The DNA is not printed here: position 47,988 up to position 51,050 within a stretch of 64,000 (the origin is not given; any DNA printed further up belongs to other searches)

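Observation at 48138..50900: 920-aa soluble protein ending in a VirD4/TrwB-type coupling-protein ATPase domain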

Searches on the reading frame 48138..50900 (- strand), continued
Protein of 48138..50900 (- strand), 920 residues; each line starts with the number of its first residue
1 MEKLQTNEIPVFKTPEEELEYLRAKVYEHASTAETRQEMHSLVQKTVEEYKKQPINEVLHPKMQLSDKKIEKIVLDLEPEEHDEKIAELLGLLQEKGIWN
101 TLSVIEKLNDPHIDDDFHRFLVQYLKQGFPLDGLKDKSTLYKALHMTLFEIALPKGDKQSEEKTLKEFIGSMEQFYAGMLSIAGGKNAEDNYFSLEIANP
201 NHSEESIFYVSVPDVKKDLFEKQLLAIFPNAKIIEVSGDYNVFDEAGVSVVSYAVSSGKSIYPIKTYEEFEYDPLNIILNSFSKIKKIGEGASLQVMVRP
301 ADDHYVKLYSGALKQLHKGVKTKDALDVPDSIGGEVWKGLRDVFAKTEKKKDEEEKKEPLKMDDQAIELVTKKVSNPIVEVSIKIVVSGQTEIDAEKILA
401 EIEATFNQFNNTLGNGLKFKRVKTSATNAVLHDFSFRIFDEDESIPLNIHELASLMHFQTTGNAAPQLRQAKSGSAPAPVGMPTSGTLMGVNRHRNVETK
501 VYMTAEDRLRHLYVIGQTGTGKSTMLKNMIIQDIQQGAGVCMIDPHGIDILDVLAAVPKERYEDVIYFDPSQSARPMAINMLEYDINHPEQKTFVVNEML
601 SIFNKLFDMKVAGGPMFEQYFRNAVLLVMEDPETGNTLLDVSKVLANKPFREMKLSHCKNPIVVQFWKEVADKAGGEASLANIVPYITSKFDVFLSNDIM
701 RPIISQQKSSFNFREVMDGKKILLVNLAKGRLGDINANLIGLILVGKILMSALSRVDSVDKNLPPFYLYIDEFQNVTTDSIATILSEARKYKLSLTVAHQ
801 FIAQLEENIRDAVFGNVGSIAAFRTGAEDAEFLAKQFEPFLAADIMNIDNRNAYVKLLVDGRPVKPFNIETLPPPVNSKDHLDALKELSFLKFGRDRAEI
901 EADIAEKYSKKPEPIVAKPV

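Call 83: list_cluster_members(proteins=[P0023, P0003, P0021, P0017, P0045, P0082, P0085, P0109, P0037, P0069])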
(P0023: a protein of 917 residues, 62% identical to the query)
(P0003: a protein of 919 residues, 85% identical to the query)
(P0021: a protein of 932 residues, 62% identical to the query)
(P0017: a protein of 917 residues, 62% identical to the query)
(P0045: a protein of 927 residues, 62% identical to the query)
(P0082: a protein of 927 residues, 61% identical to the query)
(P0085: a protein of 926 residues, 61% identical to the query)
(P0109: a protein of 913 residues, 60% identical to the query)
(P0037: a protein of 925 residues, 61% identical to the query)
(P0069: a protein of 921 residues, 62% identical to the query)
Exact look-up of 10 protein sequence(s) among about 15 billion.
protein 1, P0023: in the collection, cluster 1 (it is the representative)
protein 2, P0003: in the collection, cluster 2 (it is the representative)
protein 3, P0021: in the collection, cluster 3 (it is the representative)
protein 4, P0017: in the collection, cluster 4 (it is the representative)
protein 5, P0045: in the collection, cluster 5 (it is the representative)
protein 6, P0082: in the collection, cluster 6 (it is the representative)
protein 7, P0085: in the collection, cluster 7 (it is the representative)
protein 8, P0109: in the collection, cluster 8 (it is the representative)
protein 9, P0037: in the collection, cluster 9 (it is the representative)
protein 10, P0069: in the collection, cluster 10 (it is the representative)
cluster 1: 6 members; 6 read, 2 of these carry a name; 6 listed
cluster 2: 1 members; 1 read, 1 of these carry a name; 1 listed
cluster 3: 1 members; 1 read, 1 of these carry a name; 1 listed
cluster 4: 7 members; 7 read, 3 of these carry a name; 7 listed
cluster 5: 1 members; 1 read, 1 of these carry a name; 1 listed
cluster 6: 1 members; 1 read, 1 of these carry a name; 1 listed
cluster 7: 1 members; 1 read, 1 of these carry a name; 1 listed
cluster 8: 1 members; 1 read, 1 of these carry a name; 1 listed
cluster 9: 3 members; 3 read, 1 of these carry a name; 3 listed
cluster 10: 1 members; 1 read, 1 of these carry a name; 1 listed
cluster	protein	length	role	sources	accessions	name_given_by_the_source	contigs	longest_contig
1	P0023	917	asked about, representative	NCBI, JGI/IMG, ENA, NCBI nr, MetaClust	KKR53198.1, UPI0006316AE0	MAG: hypothetical protein UT90_C0012G0003 [Parcubacteria group bacterium ... | status=active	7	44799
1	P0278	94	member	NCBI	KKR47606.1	MAG: hypothetical protein UT80_C0003G0001, partial [Parcubacteria group bacterium ...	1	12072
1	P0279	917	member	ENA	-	-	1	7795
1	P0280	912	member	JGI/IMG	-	-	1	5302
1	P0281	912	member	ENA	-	-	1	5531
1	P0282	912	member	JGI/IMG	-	-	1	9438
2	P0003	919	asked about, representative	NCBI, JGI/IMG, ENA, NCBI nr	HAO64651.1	TPA: hypothetical protein DCQ44_01580 [Candidatus Taylorbacteria bacterium] | hypothetical protein [Candidatus Taylorbacteria bacterium]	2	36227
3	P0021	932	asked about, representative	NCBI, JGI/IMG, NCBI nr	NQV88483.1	MAG: hypothetical protein HQ402_02945 [Parcubacteria group bacterium] | hypothetical protein [Parcubacteria group bacterium]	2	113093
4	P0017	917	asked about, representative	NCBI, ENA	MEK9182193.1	MAG: TraM recognition domain-containing protein [Patescibacteria group bacterium]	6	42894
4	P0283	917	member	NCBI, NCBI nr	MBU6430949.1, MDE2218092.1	MAG: type IV secretion system DNA-binding domain-containing protein [Patescibacteria ... | type IV secretion system DNA-binding domain-containing protein [Patescibacteria group ...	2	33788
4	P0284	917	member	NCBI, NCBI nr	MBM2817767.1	MAG: hypothetical protein HW401_357 [Parcubacteria group bacterium] | hypothetical protein [Parcubacteria group bacterium]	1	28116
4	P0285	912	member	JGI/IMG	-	-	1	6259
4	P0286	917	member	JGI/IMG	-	-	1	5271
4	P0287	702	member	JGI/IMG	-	-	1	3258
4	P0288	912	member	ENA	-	-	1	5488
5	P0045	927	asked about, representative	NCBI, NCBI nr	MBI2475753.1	MAG: TraM recognition domain-containing protein [Candidatus Taylorbacteria bacterium] | TraM recognition domain-containing protein [Candidatus Taylorbacteria bacterium]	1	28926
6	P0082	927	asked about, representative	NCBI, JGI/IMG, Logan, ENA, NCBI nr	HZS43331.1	MAG TPA: TraM recognition domain-containing protein [Candidatus Paceibacterota bacterium] | TraM recognition domain-containing protein [Candidatus Paceibacterota bacterium]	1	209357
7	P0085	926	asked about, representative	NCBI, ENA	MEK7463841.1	MAG: DUF87 domain-containing protein [Patescibacteria group bacterium]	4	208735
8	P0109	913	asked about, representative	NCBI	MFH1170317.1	MAG: DUF87 domain-containing protein [Candidatus Vogelbacteria bacterium]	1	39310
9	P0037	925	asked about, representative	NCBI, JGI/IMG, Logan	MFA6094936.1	MAG: type IV secretory system conjugative DNA transfer family protein [Candidatus ... | hypothetical protein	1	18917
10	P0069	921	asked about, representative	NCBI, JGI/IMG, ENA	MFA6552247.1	MAG: type IV secretory system conjugative DNA transfer family protein [Candidatus ...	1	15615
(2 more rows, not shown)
